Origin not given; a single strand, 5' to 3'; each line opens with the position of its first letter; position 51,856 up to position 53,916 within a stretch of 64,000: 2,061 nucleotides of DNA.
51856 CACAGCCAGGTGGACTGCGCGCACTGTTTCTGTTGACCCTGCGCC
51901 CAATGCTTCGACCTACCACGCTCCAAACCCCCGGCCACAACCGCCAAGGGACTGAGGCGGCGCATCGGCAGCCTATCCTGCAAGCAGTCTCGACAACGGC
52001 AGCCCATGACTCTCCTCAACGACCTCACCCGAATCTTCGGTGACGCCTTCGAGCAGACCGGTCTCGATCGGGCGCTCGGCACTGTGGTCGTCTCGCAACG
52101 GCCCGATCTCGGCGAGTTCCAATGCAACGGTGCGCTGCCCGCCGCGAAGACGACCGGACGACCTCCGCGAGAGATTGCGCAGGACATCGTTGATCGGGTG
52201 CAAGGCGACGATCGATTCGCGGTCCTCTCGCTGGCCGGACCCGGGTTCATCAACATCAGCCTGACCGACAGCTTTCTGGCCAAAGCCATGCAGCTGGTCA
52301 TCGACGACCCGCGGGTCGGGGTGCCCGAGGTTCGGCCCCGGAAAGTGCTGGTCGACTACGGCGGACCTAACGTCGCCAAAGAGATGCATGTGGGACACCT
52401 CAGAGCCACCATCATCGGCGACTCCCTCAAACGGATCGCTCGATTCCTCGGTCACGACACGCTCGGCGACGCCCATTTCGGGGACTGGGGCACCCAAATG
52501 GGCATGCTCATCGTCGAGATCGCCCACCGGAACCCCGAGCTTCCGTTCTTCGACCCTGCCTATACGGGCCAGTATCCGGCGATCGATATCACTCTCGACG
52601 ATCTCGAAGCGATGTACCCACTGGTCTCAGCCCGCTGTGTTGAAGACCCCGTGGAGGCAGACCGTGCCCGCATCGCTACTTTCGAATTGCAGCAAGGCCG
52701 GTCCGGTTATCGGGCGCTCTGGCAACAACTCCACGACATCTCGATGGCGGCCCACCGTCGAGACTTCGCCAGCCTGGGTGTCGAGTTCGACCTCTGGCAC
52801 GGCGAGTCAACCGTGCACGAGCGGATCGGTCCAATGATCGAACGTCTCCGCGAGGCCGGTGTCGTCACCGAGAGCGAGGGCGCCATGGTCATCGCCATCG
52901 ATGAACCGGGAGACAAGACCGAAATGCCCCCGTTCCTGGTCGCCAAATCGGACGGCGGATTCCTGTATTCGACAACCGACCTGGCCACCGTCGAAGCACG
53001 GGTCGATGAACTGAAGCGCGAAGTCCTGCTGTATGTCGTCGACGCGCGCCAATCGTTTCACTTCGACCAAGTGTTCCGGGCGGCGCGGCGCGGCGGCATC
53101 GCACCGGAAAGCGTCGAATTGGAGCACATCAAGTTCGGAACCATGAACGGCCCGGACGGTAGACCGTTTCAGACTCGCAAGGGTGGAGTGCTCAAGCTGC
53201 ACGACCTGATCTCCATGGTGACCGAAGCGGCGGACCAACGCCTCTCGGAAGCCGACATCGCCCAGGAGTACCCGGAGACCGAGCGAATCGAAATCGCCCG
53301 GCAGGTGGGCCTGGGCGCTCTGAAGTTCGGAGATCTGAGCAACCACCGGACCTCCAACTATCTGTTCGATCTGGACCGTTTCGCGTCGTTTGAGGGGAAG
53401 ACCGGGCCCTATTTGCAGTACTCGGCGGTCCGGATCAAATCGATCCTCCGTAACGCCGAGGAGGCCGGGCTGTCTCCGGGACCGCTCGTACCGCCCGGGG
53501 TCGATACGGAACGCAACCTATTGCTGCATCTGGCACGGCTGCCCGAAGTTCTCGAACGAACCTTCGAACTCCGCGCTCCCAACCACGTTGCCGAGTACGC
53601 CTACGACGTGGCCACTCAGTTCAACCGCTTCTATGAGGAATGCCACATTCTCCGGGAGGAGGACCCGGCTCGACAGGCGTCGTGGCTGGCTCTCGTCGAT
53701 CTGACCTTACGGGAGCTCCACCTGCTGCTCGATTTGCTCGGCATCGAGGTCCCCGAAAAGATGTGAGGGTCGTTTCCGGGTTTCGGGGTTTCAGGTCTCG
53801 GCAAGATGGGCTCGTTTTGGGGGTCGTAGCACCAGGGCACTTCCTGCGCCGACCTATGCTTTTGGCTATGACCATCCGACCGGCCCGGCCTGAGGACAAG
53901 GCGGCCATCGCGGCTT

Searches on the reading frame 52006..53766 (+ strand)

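Call 62: search_protein_families(library=pfam, proteins=[window:52006-53766:+], max_evalue=0.0001)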
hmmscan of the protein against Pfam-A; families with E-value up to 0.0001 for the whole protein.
window:52006-53766:+ (586 aa): 3 families
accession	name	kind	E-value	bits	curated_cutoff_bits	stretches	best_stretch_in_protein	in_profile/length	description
PF00750.26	tRNA-synt_1d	-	7.3e-86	288.7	23.3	1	106-455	14-348/349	tRNA synthetases class I (R), catalytic domain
PF05746.21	DALR_1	-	6e-28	97.7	22.3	1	470-586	1-117/117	DALR anticodon binding domain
PF03485.21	Arg_tRNA_synt_N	-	3e-16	60.2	21.5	1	10-86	6-85/85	Arginyl tRNA synthetase N terminal domain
